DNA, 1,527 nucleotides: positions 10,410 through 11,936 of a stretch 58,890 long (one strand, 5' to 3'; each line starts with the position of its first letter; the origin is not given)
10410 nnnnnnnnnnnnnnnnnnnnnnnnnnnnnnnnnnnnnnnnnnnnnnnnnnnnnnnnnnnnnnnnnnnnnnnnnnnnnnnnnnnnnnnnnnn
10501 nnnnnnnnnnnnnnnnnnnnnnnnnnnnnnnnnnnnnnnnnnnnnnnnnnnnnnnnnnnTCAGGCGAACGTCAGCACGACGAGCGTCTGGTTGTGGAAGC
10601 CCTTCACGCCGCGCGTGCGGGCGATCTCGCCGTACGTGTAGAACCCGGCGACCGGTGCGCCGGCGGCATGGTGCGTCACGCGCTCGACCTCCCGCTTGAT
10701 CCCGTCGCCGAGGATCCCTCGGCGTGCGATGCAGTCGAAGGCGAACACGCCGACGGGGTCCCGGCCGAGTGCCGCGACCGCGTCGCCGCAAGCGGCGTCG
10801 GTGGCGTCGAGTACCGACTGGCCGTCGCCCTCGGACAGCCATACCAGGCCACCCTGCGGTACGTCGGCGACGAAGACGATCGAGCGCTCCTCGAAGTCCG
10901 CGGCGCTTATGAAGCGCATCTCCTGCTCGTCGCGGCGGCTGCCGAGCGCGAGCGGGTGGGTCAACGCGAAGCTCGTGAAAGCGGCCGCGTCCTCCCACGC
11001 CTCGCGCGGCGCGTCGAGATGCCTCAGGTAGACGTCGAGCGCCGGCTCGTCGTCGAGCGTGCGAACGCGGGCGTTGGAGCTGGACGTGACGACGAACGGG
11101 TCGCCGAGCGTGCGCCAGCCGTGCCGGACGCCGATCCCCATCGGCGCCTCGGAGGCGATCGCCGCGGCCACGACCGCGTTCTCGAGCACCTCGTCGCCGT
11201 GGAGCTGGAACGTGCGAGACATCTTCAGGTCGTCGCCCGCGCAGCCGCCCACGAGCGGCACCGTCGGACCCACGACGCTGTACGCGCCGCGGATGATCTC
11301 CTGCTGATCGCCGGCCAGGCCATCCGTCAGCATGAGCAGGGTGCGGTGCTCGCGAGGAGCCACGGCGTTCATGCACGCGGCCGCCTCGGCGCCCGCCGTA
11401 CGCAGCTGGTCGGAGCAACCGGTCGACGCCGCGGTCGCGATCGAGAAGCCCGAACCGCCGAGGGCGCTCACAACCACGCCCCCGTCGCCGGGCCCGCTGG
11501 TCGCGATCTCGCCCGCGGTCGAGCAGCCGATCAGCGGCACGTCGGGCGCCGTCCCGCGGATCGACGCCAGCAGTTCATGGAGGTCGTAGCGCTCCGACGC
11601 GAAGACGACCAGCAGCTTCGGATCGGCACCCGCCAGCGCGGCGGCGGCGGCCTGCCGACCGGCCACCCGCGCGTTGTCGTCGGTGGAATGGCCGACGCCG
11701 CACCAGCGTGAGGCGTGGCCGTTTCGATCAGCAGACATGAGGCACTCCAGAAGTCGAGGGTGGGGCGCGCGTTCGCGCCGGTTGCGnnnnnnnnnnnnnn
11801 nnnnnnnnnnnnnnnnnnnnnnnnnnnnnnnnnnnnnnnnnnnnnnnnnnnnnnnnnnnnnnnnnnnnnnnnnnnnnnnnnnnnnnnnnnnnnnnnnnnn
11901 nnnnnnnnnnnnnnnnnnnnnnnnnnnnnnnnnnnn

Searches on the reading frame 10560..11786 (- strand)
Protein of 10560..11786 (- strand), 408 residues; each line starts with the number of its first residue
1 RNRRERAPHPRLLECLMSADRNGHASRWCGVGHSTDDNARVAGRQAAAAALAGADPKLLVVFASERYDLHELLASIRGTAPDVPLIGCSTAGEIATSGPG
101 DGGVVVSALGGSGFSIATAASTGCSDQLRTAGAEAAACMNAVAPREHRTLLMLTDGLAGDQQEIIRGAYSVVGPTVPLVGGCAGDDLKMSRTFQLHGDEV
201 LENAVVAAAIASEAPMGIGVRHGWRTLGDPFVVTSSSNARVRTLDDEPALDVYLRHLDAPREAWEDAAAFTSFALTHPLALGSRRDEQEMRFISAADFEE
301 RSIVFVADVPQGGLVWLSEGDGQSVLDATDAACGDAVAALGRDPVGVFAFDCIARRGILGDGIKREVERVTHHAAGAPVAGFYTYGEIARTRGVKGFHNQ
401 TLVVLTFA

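Call 46: search_protein_families(library=pfam, proteins=[window:10560-11786:-], max_evalue=0.001)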
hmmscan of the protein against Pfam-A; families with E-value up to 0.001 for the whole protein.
window:10560-11786:- (408 aa): 2 families
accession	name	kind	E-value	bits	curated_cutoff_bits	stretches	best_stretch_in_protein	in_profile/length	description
PF08495.15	FIST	-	4.9e-49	167.2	23.2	1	57-247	1-189/189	FIST N domain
PF10442.14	FIST_C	-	4.6e-31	108.1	28.5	1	249-390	1-131/131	FIST C domain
